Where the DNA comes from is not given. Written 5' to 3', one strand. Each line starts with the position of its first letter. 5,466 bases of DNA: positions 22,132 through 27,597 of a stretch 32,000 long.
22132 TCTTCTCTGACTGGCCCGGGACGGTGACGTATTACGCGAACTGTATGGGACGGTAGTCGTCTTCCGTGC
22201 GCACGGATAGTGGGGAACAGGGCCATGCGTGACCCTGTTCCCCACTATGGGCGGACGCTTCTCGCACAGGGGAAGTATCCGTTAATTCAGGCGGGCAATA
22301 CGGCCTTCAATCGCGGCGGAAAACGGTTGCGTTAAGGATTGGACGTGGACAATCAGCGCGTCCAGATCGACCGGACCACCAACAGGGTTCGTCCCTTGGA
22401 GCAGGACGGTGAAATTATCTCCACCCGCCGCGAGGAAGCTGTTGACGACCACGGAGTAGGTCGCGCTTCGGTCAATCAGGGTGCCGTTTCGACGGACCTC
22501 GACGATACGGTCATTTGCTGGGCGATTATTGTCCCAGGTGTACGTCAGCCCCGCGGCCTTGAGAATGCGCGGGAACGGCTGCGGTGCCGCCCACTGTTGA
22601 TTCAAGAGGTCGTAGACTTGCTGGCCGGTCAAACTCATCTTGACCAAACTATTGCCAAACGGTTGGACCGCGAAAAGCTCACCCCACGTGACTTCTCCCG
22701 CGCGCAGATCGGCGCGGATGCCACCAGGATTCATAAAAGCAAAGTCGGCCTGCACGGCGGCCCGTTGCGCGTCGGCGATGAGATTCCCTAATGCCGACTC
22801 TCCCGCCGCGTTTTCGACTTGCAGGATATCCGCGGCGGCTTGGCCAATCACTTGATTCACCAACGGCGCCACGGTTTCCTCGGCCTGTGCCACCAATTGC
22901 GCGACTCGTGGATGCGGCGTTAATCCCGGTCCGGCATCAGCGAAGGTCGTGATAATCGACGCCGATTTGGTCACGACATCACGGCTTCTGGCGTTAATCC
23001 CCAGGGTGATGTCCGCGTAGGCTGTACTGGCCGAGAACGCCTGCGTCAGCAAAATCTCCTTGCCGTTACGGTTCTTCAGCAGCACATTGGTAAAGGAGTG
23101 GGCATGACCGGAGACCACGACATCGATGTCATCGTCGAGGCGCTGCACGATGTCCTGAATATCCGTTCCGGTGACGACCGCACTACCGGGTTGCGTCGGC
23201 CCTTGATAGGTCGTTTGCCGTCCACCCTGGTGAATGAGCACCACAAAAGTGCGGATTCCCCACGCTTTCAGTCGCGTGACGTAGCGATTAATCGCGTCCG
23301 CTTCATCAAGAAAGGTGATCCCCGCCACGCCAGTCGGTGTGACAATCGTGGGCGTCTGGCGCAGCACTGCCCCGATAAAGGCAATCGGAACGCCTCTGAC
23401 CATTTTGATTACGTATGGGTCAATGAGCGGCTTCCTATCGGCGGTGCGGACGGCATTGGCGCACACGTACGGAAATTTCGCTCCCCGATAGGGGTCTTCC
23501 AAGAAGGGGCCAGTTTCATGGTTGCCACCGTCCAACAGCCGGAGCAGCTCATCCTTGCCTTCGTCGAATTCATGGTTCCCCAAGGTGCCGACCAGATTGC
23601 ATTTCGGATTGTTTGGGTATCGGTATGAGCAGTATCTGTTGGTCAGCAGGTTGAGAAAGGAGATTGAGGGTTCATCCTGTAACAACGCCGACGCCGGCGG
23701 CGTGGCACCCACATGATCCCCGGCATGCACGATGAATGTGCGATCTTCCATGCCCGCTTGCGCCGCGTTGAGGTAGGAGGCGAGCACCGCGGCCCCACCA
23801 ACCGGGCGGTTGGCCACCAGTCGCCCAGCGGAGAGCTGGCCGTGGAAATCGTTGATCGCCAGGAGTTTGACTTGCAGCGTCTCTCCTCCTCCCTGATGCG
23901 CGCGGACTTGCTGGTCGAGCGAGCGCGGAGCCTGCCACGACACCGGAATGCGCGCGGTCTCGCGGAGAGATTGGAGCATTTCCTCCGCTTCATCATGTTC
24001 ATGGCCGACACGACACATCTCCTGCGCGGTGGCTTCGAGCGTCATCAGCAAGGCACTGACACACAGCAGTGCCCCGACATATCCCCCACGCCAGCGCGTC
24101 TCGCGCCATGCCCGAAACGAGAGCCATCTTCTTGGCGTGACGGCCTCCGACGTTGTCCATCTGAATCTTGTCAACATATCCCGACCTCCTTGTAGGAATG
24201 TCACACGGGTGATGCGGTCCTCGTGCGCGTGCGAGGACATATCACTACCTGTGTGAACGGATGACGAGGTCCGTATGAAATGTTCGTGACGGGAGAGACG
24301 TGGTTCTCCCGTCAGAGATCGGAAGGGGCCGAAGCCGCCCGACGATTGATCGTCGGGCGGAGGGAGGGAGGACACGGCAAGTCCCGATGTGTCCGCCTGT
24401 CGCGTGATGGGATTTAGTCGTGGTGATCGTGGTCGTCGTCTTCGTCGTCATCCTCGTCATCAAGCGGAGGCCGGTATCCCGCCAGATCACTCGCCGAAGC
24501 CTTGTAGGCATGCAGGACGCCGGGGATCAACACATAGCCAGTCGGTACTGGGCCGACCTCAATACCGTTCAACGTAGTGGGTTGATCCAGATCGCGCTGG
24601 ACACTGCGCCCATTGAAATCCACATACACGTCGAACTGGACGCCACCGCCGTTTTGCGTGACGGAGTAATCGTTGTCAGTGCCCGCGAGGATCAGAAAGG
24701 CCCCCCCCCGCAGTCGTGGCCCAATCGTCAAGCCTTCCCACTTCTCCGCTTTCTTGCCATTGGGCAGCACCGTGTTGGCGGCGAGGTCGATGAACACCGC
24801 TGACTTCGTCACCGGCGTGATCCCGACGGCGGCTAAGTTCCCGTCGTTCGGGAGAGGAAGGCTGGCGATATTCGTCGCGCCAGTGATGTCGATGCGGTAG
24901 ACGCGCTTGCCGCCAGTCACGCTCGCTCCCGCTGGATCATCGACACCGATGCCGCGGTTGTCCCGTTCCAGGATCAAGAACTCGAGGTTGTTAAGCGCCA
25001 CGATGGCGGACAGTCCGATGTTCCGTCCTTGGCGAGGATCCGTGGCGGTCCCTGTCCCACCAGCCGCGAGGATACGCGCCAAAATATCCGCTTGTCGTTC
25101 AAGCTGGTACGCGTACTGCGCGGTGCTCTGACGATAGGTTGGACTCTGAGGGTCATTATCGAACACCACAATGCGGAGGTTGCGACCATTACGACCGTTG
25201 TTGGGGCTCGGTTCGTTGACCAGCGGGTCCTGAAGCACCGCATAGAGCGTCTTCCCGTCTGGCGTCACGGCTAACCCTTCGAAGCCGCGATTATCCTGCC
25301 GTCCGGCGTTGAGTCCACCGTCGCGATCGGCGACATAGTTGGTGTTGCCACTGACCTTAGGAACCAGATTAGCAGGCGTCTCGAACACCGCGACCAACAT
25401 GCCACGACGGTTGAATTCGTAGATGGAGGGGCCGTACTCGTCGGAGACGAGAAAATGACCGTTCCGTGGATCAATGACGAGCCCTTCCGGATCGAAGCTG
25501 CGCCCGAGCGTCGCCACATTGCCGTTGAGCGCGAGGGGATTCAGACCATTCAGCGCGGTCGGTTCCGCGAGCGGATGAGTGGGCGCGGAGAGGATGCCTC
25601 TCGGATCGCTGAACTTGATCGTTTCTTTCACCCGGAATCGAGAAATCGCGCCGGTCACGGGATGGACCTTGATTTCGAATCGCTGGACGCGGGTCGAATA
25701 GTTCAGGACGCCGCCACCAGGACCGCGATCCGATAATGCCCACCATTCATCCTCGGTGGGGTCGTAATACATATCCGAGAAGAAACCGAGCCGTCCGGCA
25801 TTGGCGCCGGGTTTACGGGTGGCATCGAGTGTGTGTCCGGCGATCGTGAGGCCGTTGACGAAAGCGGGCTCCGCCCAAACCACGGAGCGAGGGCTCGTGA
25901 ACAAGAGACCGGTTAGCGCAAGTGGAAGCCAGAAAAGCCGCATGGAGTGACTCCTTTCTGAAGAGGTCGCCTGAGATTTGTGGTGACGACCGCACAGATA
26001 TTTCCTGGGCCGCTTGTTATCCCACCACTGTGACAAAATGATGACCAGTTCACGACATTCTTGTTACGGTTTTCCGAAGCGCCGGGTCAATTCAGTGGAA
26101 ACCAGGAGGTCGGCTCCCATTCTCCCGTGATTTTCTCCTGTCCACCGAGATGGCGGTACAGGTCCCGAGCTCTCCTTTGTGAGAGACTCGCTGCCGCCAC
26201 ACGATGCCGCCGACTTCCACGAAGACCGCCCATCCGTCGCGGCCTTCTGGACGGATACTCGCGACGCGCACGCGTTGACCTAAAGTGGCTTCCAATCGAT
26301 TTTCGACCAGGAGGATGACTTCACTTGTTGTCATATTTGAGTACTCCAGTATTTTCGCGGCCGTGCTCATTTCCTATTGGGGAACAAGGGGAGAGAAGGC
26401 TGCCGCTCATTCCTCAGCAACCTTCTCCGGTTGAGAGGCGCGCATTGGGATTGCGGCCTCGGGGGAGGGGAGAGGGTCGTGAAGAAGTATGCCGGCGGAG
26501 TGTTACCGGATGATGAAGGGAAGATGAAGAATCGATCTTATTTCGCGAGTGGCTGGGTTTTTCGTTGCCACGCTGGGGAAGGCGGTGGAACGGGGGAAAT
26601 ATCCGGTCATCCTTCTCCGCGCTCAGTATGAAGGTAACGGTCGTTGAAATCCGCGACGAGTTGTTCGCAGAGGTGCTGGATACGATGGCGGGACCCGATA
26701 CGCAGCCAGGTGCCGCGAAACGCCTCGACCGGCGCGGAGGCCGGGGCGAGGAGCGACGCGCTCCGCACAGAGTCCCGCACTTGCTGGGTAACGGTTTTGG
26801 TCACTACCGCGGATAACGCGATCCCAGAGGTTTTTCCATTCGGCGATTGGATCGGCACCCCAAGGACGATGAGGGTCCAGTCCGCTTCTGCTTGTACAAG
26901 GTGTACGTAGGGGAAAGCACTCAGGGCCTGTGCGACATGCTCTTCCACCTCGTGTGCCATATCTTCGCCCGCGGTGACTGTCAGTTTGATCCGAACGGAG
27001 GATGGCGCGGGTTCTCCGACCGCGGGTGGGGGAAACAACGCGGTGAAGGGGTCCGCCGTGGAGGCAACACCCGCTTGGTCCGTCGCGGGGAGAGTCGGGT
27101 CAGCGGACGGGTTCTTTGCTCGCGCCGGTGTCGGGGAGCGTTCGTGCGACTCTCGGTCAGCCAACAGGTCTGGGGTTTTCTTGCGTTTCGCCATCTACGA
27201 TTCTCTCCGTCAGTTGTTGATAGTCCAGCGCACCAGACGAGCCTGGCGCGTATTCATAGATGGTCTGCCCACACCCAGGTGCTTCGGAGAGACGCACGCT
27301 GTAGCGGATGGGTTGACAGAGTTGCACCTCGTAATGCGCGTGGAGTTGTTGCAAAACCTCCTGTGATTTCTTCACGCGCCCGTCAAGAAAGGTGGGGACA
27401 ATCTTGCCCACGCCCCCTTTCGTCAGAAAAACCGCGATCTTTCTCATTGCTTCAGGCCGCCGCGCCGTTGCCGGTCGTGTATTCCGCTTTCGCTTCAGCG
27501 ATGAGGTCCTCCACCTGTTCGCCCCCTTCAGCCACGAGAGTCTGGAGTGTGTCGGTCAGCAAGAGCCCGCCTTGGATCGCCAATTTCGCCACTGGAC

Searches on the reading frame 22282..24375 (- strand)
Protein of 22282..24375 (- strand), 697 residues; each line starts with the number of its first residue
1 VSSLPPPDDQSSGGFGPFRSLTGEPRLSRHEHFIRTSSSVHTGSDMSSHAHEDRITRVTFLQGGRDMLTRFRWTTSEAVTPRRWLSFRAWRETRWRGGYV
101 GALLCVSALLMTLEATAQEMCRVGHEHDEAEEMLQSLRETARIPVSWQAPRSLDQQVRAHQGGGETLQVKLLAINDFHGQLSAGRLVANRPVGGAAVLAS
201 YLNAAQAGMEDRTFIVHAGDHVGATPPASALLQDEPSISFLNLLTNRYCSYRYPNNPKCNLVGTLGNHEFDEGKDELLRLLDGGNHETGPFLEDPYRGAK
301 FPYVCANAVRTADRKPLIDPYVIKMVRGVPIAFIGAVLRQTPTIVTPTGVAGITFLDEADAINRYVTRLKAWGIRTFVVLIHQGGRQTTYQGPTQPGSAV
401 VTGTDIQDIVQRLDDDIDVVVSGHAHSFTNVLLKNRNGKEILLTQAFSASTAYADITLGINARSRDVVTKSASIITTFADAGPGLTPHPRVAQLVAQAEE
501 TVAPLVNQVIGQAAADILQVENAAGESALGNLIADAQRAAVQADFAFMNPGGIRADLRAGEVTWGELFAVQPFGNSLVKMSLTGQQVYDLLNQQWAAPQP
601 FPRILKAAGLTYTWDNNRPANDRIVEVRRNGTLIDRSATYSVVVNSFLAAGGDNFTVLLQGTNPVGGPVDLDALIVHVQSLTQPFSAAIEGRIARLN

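Call 5: search_protein_families(library=pfam, proteins=[window:22282-24375:-], max_evalue=0.01)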
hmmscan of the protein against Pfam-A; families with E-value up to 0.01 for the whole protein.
window:22282-24375:- (697 aa): 3 families
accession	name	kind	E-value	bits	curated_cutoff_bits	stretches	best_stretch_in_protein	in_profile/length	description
PF02872.23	5_nucleotid_C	-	7.7e-45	153.3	23.6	1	509-658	1-156/158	5'-nucleotidase, C-terminal domain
PF00149.33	Metallophos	-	6.2e-09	37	21.5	1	170-427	2-190/191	Calcineurin-like phosphoesterase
PF21953.1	NadN_nucleosid_C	-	0.00023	21.6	27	1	528-594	23-92/199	NAD nucleotidase, C-terminal domain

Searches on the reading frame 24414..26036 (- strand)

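Call 5: search_protein_families(library=pfam, proteins=[window:24414-26036:-], max_evalue=0.01)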
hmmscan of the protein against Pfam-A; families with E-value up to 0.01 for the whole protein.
window:24414-26036:- (540 aa): 1 family
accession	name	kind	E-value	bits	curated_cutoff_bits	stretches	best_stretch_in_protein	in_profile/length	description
PF13449.12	Phytase-like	-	7.2e-59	200.4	27.6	1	83-457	3-284/284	Esterase-like activity of phytase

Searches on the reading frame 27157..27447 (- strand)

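Call 5: search_protein_families(library=pfam, proteins=[window:27157-27447:-], max_evalue=0.01)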
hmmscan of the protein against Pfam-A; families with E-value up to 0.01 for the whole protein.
window:27157-27447:- (96 aa): 1 family
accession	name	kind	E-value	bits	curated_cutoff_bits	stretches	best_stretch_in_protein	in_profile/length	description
PF00142.24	Fer4_NifH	-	0.0014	18.6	25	1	21-95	181-256/271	4Fe-4S iron sulfur cluster binding proteins, NifH/frxC family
